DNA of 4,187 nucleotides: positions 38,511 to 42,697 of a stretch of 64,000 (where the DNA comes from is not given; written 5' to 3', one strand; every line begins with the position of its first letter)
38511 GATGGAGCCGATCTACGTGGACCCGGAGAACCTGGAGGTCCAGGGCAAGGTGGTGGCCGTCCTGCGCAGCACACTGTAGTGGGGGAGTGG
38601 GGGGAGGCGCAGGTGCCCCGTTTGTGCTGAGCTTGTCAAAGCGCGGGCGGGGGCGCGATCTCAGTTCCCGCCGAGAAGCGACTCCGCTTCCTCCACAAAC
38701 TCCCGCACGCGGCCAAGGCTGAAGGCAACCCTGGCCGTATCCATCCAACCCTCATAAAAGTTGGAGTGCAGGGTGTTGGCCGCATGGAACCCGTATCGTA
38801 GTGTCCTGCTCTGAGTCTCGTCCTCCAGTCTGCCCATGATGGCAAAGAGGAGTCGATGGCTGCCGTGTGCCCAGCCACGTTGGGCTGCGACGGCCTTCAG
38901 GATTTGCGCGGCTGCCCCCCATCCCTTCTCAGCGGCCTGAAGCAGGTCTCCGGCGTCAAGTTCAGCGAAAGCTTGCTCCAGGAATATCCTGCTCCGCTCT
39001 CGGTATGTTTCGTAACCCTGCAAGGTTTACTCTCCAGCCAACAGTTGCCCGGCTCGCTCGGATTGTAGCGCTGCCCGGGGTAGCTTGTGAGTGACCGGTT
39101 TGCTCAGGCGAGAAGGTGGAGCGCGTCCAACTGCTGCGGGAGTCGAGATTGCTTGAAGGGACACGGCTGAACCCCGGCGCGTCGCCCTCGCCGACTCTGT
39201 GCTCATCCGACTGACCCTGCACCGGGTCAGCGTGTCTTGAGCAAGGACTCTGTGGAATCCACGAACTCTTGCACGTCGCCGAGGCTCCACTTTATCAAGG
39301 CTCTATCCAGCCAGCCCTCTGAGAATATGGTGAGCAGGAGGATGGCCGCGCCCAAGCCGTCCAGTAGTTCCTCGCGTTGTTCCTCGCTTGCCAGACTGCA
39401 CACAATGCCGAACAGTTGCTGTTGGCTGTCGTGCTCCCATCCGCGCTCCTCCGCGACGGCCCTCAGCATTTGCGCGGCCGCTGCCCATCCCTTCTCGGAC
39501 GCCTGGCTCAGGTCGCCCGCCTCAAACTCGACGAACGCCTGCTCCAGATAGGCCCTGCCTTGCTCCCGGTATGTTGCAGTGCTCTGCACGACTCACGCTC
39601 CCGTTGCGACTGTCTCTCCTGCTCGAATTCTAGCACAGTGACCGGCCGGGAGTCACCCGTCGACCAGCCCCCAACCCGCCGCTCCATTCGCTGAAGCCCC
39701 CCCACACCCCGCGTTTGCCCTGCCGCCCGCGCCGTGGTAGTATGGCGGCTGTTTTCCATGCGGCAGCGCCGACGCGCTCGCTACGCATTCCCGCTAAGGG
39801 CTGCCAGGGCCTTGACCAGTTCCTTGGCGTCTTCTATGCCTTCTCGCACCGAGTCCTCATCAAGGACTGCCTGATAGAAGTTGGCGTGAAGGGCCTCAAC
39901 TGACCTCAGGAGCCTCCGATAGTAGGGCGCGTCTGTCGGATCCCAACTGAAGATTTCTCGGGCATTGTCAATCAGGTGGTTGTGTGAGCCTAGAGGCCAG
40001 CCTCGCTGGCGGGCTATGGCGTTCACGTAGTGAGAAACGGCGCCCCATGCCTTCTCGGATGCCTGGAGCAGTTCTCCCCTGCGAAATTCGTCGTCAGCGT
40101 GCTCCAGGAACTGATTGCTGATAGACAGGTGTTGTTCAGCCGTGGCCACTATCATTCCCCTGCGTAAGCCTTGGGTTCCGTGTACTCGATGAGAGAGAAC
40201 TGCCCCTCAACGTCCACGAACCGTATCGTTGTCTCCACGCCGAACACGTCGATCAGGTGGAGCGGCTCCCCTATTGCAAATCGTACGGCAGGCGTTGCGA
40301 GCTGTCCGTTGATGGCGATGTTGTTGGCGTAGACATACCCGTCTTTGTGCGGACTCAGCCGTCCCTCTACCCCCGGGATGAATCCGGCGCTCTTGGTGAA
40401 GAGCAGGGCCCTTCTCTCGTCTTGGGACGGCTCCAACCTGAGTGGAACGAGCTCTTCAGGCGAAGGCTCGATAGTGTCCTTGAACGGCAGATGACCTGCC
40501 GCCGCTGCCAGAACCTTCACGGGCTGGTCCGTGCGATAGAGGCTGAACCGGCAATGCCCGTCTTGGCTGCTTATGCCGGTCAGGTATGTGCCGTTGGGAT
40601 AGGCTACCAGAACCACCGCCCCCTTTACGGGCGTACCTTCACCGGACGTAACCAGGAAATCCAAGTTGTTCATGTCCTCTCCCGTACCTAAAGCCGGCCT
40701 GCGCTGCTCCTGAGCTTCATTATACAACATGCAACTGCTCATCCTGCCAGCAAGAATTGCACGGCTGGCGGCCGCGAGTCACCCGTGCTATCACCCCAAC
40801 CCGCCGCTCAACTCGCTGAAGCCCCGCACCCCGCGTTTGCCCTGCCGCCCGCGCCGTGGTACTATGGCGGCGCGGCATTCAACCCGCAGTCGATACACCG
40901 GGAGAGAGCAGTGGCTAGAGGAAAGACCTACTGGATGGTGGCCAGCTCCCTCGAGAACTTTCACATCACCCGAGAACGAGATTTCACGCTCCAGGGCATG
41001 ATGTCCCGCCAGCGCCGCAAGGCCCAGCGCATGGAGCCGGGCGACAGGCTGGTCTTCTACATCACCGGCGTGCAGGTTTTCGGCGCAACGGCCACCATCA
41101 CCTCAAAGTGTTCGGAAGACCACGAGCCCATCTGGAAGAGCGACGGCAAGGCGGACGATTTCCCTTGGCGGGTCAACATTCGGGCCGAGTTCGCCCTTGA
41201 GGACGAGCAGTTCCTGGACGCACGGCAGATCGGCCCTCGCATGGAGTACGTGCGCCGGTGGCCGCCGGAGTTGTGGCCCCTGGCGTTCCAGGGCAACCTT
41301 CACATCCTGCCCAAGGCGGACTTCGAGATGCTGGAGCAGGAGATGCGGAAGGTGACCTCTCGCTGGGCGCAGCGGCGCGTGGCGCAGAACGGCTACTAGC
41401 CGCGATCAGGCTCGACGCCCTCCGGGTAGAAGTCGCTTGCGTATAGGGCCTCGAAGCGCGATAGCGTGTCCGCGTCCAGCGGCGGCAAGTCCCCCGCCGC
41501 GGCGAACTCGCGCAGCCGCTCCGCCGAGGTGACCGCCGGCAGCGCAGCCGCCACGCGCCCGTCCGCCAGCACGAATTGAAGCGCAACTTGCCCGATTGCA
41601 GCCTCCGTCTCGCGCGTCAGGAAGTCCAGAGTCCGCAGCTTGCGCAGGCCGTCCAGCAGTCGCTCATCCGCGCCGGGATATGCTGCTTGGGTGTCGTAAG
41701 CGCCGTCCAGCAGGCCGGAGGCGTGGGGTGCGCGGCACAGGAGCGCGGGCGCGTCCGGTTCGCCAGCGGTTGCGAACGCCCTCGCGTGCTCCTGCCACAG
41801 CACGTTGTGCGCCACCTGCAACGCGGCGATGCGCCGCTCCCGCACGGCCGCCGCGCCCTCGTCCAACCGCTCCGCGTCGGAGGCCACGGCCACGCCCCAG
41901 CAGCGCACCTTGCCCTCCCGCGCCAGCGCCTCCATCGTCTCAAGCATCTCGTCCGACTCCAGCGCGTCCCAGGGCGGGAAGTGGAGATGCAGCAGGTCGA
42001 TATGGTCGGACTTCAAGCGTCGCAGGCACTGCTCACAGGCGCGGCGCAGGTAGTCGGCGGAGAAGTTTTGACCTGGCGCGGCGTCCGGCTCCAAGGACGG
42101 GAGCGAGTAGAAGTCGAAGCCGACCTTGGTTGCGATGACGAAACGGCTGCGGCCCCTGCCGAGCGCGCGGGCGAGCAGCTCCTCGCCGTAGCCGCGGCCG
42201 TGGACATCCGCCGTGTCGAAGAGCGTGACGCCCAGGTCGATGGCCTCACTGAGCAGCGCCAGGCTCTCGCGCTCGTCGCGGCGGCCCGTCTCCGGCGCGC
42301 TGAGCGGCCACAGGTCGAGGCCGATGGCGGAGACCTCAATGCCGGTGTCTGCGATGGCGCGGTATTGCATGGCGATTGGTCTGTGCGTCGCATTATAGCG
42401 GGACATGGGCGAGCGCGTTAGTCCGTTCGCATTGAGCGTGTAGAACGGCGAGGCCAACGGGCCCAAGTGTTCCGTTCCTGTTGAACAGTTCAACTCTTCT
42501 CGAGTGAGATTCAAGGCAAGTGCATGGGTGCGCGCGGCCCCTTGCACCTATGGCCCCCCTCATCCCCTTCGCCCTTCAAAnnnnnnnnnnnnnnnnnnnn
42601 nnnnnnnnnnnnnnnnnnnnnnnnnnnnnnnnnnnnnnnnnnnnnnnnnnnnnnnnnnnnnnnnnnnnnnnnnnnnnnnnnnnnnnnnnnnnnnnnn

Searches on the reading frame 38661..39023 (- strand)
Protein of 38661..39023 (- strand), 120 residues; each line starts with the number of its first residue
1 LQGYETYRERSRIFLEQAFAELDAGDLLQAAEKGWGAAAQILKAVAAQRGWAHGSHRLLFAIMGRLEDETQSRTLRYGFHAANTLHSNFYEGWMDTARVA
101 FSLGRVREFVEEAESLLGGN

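Call 66: search_protein_families(library=pfam, proteins=[window:38661-39023:-], max_evalue=0.01)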
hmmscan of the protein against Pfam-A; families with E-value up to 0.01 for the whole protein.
window:38661-39023:- (120 aa): 3 families
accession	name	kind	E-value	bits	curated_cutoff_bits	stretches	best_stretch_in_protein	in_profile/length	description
PF05942.16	PaREP1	-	1.7e-17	63.8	24.4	1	7-109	2-114/115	Archaeal PaREP1/PaREP8 family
PF05168.19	HEPN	-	0.0054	17.3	22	1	4-84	1-78/117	HEPN domain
PF21962.1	DUF6924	-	0.0089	16.8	24.4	0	7-99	30-116/129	Domain of unknown function (DUF6924)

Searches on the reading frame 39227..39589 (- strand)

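Call 66: search_protein_families(library=pfam, proteins=[window:39227-39589:-], max_evalue=0.01)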
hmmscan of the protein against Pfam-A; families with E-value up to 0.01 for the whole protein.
window:39227-39589:- (120 aa): 1 family
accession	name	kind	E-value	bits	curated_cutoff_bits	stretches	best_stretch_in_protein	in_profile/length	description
PF05942.16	PaREP1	-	5.9e-11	42.7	24.4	1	7-101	2-106/115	Archaeal PaREP1/PaREP8 family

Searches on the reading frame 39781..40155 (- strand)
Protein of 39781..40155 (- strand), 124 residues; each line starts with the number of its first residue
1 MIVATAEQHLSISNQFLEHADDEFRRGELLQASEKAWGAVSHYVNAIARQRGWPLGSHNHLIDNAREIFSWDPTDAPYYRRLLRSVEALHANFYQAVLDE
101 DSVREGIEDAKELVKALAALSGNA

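Call 66: search_protein_families(library=pfam, proteins=[window:39781-40155:-], max_evalue=0.01)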
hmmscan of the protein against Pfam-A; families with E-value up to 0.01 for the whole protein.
window:39781-40155:- (124 aa): 2 families
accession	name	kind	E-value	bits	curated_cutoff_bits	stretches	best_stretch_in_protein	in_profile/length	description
PF05942.16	PaREP1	-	1.8e-12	47.6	24.4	1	9-114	2-115/115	Archaeal PaREP1/PaREP8 family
PF05168.19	HEPN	-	0.00048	20.7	22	1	6-116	1-113/117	HEPN domain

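Call 69: search_protein_families(library=padloc, proteins=[window:39781-40155:-], max_evalue=0.001)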
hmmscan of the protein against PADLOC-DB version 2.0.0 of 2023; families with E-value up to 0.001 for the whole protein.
window:39781-40155:- (124 aa): 0 families

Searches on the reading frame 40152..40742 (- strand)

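Call 66: search_protein_families(library=pfam, proteins=[window:40152-40742:-], max_evalue=0.01)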
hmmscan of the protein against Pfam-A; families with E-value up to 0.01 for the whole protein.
window:40152-40742:- (196 aa): 2 families
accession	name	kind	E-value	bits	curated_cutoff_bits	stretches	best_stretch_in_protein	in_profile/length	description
PF02369.22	Big_1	-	0.0015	19.1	34.9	1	16-78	10-76/93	Bacterial Ig-like domain (group 1)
PF13620.12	CarboxypepD_reg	-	0.0034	18.1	32.3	1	31-89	6-64/82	Carboxypeptidase regulatory-like domain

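Call 69: search_protein_families(library=padloc, proteins=[window:40152-40742:-], max_evalue=0.001)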
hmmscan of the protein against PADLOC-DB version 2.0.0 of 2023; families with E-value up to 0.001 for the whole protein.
window:40152-40742:- (196 aa): 0 families

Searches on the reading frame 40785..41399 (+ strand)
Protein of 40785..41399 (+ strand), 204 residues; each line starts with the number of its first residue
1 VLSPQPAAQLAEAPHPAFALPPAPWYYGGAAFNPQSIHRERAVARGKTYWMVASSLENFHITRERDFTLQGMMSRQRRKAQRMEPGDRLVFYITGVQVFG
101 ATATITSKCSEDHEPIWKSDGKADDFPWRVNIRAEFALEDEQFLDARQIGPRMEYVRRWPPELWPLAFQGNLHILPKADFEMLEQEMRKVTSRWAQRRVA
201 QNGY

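Call 66: search_protein_families(library=pfam, proteins=[window:40785-41399:+], max_evalue=0.01)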
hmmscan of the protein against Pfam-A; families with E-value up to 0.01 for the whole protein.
window:40785-41399:+ (204 aa): 2 families
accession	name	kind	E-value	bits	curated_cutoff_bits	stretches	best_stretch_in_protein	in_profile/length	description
PF01878.24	EVE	-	1.2e-06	29.1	23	1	48-139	1-104/145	EVE domain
PF12671.13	Amidase_6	-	0.0016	19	23.2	1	45-114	63-134/163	Putative amidase domain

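Call 69: search_protein_families(library=padloc, proteins=[window:40785-41399:+], max_evalue=0.001)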
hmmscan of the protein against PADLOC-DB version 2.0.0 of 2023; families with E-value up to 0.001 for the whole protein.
window:40785-41399:+ (204 aa): 0 families

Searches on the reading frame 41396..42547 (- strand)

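Call 3: search_protein_families(library=pfam, proteins=[window:41396-42547:-], max_evalue=1)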
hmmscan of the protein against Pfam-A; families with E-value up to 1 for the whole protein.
window:41396-42547:- (383 aa): 1 family
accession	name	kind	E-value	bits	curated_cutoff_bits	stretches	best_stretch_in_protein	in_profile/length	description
PF00248.27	Aldo_ket_red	-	3.8e-40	138.2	24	1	88-369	14-290/291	Aldo/keto reductase family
